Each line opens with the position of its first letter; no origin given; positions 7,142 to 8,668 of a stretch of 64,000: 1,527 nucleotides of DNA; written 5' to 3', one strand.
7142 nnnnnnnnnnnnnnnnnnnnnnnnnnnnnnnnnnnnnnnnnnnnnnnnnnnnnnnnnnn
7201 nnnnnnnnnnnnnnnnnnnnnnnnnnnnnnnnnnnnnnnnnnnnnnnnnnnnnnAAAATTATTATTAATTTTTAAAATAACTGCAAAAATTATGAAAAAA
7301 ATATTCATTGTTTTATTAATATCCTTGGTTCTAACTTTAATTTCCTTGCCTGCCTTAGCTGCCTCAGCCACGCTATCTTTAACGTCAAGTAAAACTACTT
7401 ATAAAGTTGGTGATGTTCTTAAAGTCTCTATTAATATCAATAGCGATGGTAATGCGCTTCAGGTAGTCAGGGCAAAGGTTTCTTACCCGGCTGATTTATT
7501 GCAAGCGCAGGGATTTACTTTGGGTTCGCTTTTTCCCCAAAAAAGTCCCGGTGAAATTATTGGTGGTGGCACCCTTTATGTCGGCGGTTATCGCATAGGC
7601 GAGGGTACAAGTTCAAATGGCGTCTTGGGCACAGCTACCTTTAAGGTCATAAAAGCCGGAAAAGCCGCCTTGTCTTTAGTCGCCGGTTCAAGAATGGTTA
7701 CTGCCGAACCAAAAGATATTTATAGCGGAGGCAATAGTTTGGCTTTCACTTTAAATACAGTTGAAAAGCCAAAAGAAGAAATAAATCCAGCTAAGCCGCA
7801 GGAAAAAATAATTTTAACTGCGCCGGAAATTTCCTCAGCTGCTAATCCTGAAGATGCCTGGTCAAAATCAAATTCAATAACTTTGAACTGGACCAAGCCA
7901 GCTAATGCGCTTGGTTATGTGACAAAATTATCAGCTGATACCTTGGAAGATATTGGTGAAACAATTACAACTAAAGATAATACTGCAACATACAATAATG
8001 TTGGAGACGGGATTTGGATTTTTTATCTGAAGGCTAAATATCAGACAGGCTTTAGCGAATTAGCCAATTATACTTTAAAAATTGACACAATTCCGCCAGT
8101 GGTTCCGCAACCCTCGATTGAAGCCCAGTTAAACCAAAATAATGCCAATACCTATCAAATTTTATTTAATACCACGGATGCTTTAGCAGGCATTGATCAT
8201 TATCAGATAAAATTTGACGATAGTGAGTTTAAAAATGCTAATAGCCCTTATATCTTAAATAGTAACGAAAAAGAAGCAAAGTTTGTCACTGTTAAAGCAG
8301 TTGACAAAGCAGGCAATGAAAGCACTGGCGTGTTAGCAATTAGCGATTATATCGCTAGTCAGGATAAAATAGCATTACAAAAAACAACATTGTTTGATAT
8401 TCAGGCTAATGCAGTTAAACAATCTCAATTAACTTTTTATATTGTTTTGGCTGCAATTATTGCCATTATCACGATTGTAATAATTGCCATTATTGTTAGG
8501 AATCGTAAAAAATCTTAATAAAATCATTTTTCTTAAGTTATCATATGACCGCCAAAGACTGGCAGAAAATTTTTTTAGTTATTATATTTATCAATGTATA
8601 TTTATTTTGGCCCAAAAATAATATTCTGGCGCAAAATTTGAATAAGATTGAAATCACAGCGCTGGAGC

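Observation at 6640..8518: Adjacent dockerin-bearing and cohesin-bearing surface proteins (mini cellulosome-like pair)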

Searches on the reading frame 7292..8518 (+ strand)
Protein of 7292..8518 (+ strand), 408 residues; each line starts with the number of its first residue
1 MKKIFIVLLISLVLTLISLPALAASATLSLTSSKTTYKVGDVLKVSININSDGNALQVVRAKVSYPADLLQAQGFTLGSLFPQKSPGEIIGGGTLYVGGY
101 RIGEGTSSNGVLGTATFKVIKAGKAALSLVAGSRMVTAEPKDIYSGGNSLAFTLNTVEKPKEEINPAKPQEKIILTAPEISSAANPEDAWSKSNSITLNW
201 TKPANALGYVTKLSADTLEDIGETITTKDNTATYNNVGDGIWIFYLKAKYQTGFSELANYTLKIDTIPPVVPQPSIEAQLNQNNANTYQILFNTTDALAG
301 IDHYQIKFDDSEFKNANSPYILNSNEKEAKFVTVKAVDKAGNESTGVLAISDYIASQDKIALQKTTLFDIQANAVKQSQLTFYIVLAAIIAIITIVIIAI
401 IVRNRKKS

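Call 3: search_protein_families(library=pfam, proteins=[window:7292-8518:+], max_evalue=1)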
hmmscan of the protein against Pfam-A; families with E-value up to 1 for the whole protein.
window:7292-8518:+ (408 aa): 4 families
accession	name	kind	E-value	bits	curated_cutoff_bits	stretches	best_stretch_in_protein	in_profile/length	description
PF20942.3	DUF4785_2nd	-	0.044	14.2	30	1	25-60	2-37/105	Domain of unknown function (DUF4785) central domain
PF07703.20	A2M_BRD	-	0.066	14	22.7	1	28-62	1-33/140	Alpha-2-macroglobulin bait region domain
PF18914.6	DUF5666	-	0.15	12.8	27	0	33-54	32-53/60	Domain of unknown function (DUF5666)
PF10858.15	DUF2659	-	0.4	10.8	27.7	0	369-406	7-44/216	Protein of unknown function (DUF2659)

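Call 4: search_protein_families(library=ncbifam, proteins=[window:7292-8518:+], max_evalue=1)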
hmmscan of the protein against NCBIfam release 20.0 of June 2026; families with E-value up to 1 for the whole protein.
window:7292-8518:+ (408 aa): 2 families
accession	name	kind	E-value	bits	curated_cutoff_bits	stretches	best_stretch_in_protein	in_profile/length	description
NF047446.1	barrel_OmpL47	domain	2.8e-07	30.9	40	1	292-345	9-60/68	OmpL47-type beta-barrel domain-containing protein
TIGR01477.1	RIFIN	paralog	0.03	14.1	176.95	1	287-407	223-341/356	variant surface antigen, rifin family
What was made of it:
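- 7817..8341 (+): Two stalk beta domains: FN3-like (aa 176-265) and Ig-like, OmpL47/Big_13-like (aa 266-350). NCBIfam OmpL47-type domain matches at E 2.8e-7, below its cut-off (call 4).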

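Call 5: find_homologous_proteins(query=window:7292-8518:+)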
Query window:7292-8518:+ (408 aa): 22 proteins with E <= 0.001 among 8000 candidates.
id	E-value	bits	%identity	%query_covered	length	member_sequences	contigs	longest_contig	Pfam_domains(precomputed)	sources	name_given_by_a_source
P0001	5.7e-256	867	100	100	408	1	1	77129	-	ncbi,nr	ncbi:MAG: cohesin domain-containing protein [Candidatus Parcubacteria bacterium]|nr:cohesin domain-c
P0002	9.9e-201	685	79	95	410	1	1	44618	PF00963.25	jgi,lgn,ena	-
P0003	7.1e-199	679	79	95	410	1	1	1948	PF00963.25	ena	-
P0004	6.0e-196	669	77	95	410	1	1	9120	PF00963.25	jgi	jgi:hypothetical protein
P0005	4.4e-191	653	74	100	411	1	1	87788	PF00963.25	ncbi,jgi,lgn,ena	ncbi:MAG: cohesin domain-containing protein [Patescibacteria group bacterium]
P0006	1.3e-166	573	67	100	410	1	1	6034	PF00963.25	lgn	-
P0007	6.7e-166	570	74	86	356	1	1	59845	-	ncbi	-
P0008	5.4e-155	534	62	99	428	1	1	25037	PF00963.25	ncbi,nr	ncbi:MAG: cohesin domain-containing protein [Candidatus Parcubacteria bacterium]|nr:cohesin domain-c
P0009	4.4e-150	518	60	100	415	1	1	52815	PF00963.25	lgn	-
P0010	4.1e-143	495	59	100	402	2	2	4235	-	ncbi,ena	-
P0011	2.3e-140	486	55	100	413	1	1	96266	-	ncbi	-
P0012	2.1e-133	463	55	100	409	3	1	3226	-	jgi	-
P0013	8.3e-128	445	54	100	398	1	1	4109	-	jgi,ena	-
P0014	2.0e-126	440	51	100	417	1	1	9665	PF00963.25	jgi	-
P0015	4.4e-112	393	49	94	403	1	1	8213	PF00963.25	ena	-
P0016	1.5e-108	382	50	100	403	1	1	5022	PF00963.25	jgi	jgi:hypothetical protein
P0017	3.1e-39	154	45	38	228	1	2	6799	PF00963.25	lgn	-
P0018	9.9e-33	132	33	84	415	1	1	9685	PF00963.25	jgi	jgi:hypothetical protein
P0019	9.2e-26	109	27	87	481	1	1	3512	PF00963.25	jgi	-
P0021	9.4e-16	76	26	82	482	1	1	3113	-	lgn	-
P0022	3.2e-9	55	46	18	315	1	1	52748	-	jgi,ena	-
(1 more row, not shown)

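Call 9: search_protein_families(library=pfam, alignment_id=A1, max_evalue=0.1)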
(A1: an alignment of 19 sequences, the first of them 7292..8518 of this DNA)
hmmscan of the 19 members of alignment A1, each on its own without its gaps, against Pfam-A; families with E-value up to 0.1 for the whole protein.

A. member 1, window:7292-8518:+ (408 aa): 2 families
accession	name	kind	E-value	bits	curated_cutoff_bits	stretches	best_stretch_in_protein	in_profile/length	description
PF20942.3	DUF4785_2nd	-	0.044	14.2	30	0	25-60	2-37/105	Domain of unknown function (DUF4785) central domain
PF07703.20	A2M_BRD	-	0.066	14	22.7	0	28-62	1-33/140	Alpha-2-macroglobulin bait region domain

B. families by the number of members that match (of 19 scanned): 23 families
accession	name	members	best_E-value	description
PF00963.24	Cohesin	12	1.8e-08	Cohesin domain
PF19077.6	Big_13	5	0.00042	Bacterial Ig-like domain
PF20077.4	CcmD_alt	3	0.00065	CcmD family protein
PF24421.1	Ig_J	2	0.00019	Tip attachment protein J, Ig-like domain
PF11190.13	DUF2976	2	0.003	Protein of unknown function (DUF2976)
PF02009.21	RIFIN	2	0.0053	Rifin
PF07495.19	Y_Y_Y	2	0.013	Y_Y_Y domain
PF20942.3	DUF4785_2nd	2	0.044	Domain of unknown function (DUF4785) central domain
PF10111.15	Glyco_tranf_2_2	1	0.011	Glycosyltransferase like family 2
PF00801.26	PKD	1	0.011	PKD domain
PF10176.14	NEDD4_Bsd2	1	0.014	NEDD4/Bsd2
PF17802.7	SpaA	1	0.017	Prealbumin-like fold domain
PF09136.16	Glucodextran_B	1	0.017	Glucodextranase, domain B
PF17996.7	CE2_N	1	0.019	Carbohydrate esterase 2 N-terminal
PF08496.15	Peptidase_S49_N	1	0.039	Peptidase family S49 N-terminal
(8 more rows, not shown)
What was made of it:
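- On Cohesin domain (Pfam PF00963): Twelve of 19 members hit (call 9).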

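Call 11: search_solved_structures(query=A1, max_evalue=1, show_alignments=2)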
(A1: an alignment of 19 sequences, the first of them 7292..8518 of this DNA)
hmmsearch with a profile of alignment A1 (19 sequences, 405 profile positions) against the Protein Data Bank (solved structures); distinct sequences matched with E-value up to 1: 25.
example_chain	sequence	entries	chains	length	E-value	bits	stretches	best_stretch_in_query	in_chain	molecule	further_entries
5g5d_A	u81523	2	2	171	2.5e-05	26.4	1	93-132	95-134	CELLULOSOME ANCHORING PROTEIN COHESIN REGION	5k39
6bt9_A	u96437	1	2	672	0.00027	23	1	265-350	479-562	Chitinase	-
3l8q_A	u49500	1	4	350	0.005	18.8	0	100-133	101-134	Cellulosomal scaffoldin adaptor protein B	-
7s7k_A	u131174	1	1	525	0.0052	18.8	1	173-256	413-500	Ephrin type-B receptor 2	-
1qzn_A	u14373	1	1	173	0.014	17.3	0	100-133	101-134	cellulosomal scaffoldin adaptor protein B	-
3f2l_A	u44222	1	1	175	0.015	17.2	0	100-133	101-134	Cellulosomal scaffoldin adaptor protein B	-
2w1n_A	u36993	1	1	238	0.016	17.1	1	164-253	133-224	O-GLCNACASE NAGJ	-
1zv9_A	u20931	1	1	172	0.017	17.1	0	100-133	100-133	Cellulosomal scaffoldin adaptor protein B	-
3bwz_A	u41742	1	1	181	0.017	17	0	100-133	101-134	Cellulosomal scaffoldin adaptor protein B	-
9lqj_A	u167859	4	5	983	0.021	16.8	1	222-352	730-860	Collagenase ColH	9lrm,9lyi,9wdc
9lrk_A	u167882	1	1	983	0.021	16.8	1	222-352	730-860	Collagenase ColH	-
4iof_D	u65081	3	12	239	0.093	14.6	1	1-48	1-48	Fab-bound IDE, light chain | IDE-bound Fab light chain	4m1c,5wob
7lo7_L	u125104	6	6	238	0.094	14.6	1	1-48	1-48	Fab25 Light Chain | Fab36 Light Chain | NabFab LC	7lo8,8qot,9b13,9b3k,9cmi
9yxv_D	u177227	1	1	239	0.094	14.6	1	1-48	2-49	sfFab18 light chain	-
9ihc_L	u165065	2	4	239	0.098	14.5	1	1-48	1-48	COP-2 antibody light chain | COP-2 Light chain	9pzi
6kgc_A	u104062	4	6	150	0.84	11.5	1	25-156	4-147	Probably cellulosomal scaffolding protein, secreted cellulose-binding and cohesin domain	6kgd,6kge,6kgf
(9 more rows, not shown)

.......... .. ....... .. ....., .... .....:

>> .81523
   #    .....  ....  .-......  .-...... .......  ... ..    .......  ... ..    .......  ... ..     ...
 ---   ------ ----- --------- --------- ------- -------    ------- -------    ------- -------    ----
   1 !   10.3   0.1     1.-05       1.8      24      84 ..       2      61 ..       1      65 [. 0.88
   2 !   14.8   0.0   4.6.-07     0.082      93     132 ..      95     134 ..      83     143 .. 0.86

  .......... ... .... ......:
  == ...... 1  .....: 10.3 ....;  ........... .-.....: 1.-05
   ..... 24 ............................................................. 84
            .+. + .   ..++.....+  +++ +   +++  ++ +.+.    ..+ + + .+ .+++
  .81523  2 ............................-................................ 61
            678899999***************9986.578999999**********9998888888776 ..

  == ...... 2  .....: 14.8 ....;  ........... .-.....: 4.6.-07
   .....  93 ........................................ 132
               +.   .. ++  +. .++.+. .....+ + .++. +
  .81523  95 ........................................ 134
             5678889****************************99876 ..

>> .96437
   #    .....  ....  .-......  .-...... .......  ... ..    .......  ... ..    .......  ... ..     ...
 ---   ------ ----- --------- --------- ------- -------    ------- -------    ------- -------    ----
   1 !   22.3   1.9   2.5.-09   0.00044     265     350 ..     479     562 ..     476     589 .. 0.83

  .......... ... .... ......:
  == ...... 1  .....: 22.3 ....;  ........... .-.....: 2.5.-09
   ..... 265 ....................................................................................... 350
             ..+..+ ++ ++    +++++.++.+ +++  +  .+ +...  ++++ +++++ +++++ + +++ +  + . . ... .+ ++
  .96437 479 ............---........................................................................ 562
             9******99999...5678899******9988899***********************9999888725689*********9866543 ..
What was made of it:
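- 7364..7756 (+): Cohesin domain (aa 25-155). Profile A1 hits cohesin 5g5d at E 2.5e-5 (call 11).
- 7817..8341 (+): A chitinase FN3-like region (6bt9) matches at E 2.7e-4 (call 11).
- On Cohesin domain (Pfam PF00963): The family profile hits PDB cohesin 5g5d at E 2.5e-5 (call 11).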

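Call 14: find_encoding_contigs(protein=P0011, flank=8000, max_places=2)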
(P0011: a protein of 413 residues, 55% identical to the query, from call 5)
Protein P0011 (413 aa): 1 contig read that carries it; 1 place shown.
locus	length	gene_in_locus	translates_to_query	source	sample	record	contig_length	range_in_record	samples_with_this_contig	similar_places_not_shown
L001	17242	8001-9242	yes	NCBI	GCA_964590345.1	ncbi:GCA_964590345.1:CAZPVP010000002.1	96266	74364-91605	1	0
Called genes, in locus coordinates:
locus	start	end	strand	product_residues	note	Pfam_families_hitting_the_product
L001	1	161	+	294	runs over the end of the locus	PF00685:Sulfotransfer_1, PF13469:Sulfotransfer_3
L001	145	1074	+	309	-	PF00535:Glycos_transf_2, PF10111:Glyco_tranf_2_2, PF13641:Glyco_tranf_2_3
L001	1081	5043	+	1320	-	PF02018:CBM_4_9 (faint)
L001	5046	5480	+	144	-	-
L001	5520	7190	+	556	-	-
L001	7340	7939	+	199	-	-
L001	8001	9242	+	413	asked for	-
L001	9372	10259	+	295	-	-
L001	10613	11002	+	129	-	PF00072:Response_reg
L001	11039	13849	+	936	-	PF13426:PAS_9, PF08448:PAS_4, PF13426:PAS_9, PF00989:PAS, PF08448:PAS_4, PF13426:PAS_9, PF08447:PAS_3, PF00989:PAS, +13 more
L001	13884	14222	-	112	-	PF00072:Response_reg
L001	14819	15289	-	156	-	PF11969:DcpS_C (weak), PF04677:CwfJ_C_1, PF01230:HIT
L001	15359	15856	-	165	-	PF01467:CTP_transf_like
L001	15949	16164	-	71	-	-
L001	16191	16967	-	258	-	PF00535:Glycos_transf_2, PF10111:Glyco_tranf_2_2, PF13641:Glyco_tranf_2_3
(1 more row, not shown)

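Call 15: find_encoding_contigs(protein=P0009, flank=8000, max_places=2)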
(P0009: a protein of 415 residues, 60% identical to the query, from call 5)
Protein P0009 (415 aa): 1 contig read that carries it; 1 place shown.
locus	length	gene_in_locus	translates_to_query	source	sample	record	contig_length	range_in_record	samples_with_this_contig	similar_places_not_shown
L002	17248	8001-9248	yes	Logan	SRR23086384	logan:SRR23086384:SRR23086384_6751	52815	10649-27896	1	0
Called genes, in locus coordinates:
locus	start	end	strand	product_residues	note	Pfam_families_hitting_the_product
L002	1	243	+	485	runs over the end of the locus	PF02310:B12-binding (faint), PF04055:Radical_SAM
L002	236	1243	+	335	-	PF00535:Glycos_transf_2, PF13641:Glyco_tranf_2_3 (weak)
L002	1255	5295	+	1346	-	PF02018:CBM_4_9 (weak)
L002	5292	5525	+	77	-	-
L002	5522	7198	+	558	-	-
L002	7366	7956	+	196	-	-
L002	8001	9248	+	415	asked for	PF00963:Cohesin (weak)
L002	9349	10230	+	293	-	-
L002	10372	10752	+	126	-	PF00072:Response_reg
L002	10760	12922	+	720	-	PF00512:HisKA, PF02518:HATPase_c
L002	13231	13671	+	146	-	-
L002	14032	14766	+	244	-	-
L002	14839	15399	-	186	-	PF01797:Y1_Tnp (faint)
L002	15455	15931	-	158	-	PF03073:TspO_MBR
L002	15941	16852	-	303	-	-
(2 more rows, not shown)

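Call 16: find_encoding_contigs(protein=P0008, flank=8000, max_places=2)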
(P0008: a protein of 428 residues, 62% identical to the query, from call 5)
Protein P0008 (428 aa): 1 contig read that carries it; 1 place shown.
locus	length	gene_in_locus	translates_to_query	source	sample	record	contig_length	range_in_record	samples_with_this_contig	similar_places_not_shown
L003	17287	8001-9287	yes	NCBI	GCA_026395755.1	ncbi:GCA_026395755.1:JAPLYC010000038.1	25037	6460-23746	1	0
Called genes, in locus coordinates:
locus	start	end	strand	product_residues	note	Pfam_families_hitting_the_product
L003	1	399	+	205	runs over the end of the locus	PF02223:Thymidylate_kin (weak)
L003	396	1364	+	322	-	-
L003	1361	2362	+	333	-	-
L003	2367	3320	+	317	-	PF00535:Glycos_transf_2, PF10111:Glyco_tranf_2_2, PF13641:Glyco_tranf_2_3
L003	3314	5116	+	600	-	-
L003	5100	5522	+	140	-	-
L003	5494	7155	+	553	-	-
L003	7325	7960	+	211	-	-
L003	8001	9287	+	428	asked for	PF00963:Cohesin (weak)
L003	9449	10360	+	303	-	-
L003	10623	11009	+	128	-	PF00072:Response_reg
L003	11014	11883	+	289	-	PF00989:PAS, PF13188:PAS_8 (weak), PF08448:PAS_4, PF13426:PAS_9, PF00989:PAS (weak), PF13188:PAS_8, PF13426:PAS_9, PF08447:PAS_3 (weak)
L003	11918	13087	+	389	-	PF16927:HisKA_7TM, PF00989:PAS, PF08448:PAS_4, PF13426:PAS_9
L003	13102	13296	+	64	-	-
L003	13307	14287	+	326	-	PF09084:NMT1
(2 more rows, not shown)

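Call 25: predict_structure(alignment_id=A1)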
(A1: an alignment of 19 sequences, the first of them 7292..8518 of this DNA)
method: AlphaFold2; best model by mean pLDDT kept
length: 408 residues; sequences in the alignment: 19
mean_pLDDT: 85.3   pTM: 0.48
mean pLDDT of the five models: 85.3, 85.3, 84.8, 83.7, 83.6
residues with pLDDT >= 90: 246; 70-90: 102; 50-70: 30; < 50: 30
segments of 3 or more residues with pLDDT < 50: 18-23, 158-172, 369-376
pLDDT, mean of each block of 10 residues (from residue 1): 70 54 74 90 95 91 95 93 89 94 89 95 94 89 89 76 35 70 90 94 90 91 94 93 95 91 95 93 86 91 97 97 94 97 97 86 55 51 81 90 66
secondary structure, 60 per line:
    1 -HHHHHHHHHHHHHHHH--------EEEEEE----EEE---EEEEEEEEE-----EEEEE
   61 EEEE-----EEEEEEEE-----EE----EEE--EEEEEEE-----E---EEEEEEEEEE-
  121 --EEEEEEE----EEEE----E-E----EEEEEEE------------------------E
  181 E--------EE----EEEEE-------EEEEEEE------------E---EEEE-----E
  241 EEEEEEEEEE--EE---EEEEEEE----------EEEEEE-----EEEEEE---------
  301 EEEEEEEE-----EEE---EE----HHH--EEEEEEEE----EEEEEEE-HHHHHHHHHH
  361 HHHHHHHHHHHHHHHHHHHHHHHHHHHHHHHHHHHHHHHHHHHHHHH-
elements in order: H2-17 E26-31 E36-38 E42-50 E56-64 E70-77 E89-91 E94-100 E110-119 E123-129 E134-137 E149-155 E196-200 E208-214 E231-234 E240-250 E258-264 E275-280 E286-291 E301-308 E314-316 E331-338 E343-349 H351-407
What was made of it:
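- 7292..7363 (+): ORF2 signal peptide (aa 1-24, ...LPALA|AS). The helix at residues 2-17 is followed by a low-confidence segment at 18-23 (call 25).
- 7817..8341 (+): The secondary structure is in call 25.
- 8435..8515 (+): C-terminal TM helix (aa 382-402) and basic tail RNRKKS. AF2 predicts a continuous helix at 351-407 (call 25).
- On Cohesin domain (Pfam PF00963): The AF2 model has pLDDT about 90 over residues 25-155 (call 25).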

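Call 27: fold_search(model_id=the predicted structure, library=pdb)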
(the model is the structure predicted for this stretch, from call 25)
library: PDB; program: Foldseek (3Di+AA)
matches with E <= 10: 1888; with E <= 0.001: 351
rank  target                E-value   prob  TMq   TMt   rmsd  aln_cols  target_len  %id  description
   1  2w1n                  1.1e-11  1.00  0.29  0.48  17.1       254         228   16  cohesin and fibronectin type-III double module construct from the Clostridium perfringens glycoside hydrolase GH84C (released 2009-02-03)
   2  9flw_A                5.2e-09  1.00  0.27  0.23  30.6       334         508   13  CryoEM structure of the fragment-6 (3571-4078) in the grappling hook protein A (GhpA) in the bacterium Aureispira sp.  (released 2024-10-16)
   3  1g1k_A                2.3e-08  1.00  0.30  0.78   2.4       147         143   15  COHESIN MODULE FROM THE CELLULOSOME OF CLOSTRIDIUM CELLULOLYTICUM (released 2000-11-22)
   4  3l8q_D                3.7e-08  1.00  0.25  0.29  20.3       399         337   12  Structure analysis of the type II cohesin dyad from the adaptor ScaA scaffoldin of Acetivibrio cellulolyticus (released 2010-05-05)
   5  3l8q_C                4.7e-08  1.00  0.26  0.32  17.8       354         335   14  Structure analysis of the type II cohesin dyad from the adaptor ScaA scaffoldin of Acetivibrio cellulolyticus (released 2010-05-05)
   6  6kgf_C                5.2e-08  1.00  0.28  0.71   3.1       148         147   16  Crystal structure of CaDoc0917(R16D)-CaCohA2 complex at pH 8.2 (released 2020-07-08)
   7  3l8q_A                6.1e-08  1.00  0.26  0.31  20.0       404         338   13  Structure analysis of the type II cohesin dyad from the adaptor ScaA scaffoldin of Acetivibrio cellulolyticus (released 2010-05-05)
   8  9fly_A                6.1e-08  1.00  0.22  0.12  29.9       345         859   12  CryoEM structure of the base (4151-5009) in the grappling hook protein A (GhpA) in the bacterium Aureispira sp. CCB-QB (released 2024-10-16)
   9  6kgc_A                7.5e-08  1.00  0.29  0.76   2.7       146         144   17  Crystal structure of CaDoc0917(R49D)-CaCohA2 complex at pH 5.4 (released 2020-07-08)
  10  2vn5_A                1.2e-07  1.00  0.28  0.73   2.8       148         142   14  The Clostridium cellulolyticum dockerin displays a dual binding mode for its cohesin partner (released 2008-05-20)
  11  6kgf_A                1.5e-07  1.00  0.27  0.72   3.1       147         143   17  Crystal structure of CaDoc0917(R16D)-CaCohA2 complex at pH 8.2 (released 2020-07-08)
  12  3l8q_B                1.5e-07  1.00  0.26  0.31  20.4       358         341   12  Structure analysis of the type II cohesin dyad from the adaptor ScaA scaffoldin of Acetivibrio cellulolyticus (released 2010-05-05)
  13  9flx_A                1.5e-07  1.00  0.21  0.24  29.8       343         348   13  CryoEM structure of the fragment-4 (4074-4421) in the grappling hook protein A (GhpA) in the bacterium Aureispira sp.  (released 2024-10-16)
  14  2vn6_A                1.5e-07  1.00  0.28  0.70   2.8       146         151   14  The Clostridium cellulolyticum dockerin displays a dual binding mode for its cohesin partner (released 2008-05-13)
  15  8yyl_B                1.7e-07  1.00  0.22  0.19  34.1       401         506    9  Cryo-EM structure of the complex IR with one insulin (released 2025-04-09)
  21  2xdh                  3.5e-07  1.00  0.27  0.73   3.2       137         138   20  Non-cellulosomal cohesin from the hyperthermophilic archaeon Archaeoglobus fulgidus (released 2010-05-26)
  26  2vn5_C                4.3e-07  1.00  0.28  0.71   3.5       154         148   15  The Clostridium cellulolyticum dockerin displays a dual binding mode for its cohesin partner (released 2008-05-20)
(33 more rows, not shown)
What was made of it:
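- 7364..7756 (+): Foldseek against PDB gives 2w1n (Coh-FN3) at E 1e-11, 1g1k cohesin at TM 0.78 and rmsd 2.4 over 147 columns, and many cohesin-dockerin complexes (call 27).
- On Cohesin domain (Pfam PF00963): Foldseek gives 1g1k at TM 0.78 and rmsd 2.4, 6kgc at 0.76, 2vn5 at 0.73 and 2xdh at 0.73 (call 27).
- Closest known: Type I cohesin-dockerin pairs of clostridial cellulosomes. Same: The cohesin has the same beta-sandwich fold (TM 0.70-0.78, call 27).
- Closest known: Clostridium perfringens non-cellulosomal Coh-FN3 of GH84C/NagJ. Same: It is the best structural match for ORF2: a single cohesin directly followed by an FN3 domain (E 1e-11, call 27).
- Checked: A beta-sandwich at residues 25-155 matches solved cohesins (call 27).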

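Call 42: find_encoding_contigs(protein=P0018, flank=6000, max_places=2)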
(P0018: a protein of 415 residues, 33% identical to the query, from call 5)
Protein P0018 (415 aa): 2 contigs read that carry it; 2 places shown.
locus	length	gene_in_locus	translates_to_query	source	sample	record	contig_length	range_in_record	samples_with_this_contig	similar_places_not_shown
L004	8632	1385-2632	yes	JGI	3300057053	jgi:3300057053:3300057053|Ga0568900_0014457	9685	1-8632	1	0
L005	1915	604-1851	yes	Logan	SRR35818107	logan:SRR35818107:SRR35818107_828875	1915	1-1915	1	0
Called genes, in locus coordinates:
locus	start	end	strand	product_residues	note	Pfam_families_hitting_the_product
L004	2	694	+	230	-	?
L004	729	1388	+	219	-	-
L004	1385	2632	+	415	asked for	PF00963:Cohesin (weak)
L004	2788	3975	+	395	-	PF22694:CtpB_N-like, PF00595:PDZ, PF13180:PDZ_2, PF17820:PDZ_6, PF03572:Peptidase_S41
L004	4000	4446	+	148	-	PF01281:Ribosomal_L9_N, PF03948:Ribosomal_L9_C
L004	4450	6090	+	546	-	PF01656:CbiA (faint), PF06418:CTP_synth_N, PF00117:GATase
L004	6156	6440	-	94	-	PF01016:Ribosomal_L27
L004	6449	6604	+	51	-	-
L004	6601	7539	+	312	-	PF00070:Pyr_redox (faint), PF01266:DAO (weak), PF01494:FAD_binding_3 (faint), PF03486:HI0933_like (faint), PF13450:NAD_binding_8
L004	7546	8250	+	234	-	PF01255:Prenyltransf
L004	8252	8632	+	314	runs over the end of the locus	PF01326:PPDK_N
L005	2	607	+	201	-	?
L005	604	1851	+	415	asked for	PF00963:Cohesin (weak)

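Call 43: find_encoding_contigs(protein=P0014, flank=6000, max_places=2)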
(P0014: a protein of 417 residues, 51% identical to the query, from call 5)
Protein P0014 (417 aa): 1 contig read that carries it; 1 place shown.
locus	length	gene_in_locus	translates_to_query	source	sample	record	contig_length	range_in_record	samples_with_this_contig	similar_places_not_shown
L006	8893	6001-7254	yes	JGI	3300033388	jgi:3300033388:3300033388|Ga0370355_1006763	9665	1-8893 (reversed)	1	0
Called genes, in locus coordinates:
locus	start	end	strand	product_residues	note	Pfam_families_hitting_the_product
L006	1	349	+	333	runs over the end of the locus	PF14907:NTP_transf_5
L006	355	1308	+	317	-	PF00535:Glycos_transf_2, PF10111:Glyco_tranf_2_2, PF13641:Glyco_tranf_2_3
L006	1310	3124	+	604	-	-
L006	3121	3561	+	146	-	-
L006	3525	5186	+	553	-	-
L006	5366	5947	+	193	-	-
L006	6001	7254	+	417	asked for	PF00963:Cohesin (weak)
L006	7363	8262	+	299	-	-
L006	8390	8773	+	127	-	PF00072:Response_reg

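Call 44: find_encoding_contigs(protein=P0019, flank=4000, max_places=2)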
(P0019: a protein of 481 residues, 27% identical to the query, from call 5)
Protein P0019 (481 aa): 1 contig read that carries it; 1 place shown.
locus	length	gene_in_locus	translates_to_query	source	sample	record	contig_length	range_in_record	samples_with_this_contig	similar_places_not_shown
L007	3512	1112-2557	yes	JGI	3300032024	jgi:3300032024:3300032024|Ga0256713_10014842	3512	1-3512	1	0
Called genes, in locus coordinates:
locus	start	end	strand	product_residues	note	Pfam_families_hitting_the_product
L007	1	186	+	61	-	?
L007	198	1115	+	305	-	-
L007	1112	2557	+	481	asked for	PF00963:Cohesin (faint)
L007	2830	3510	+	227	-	?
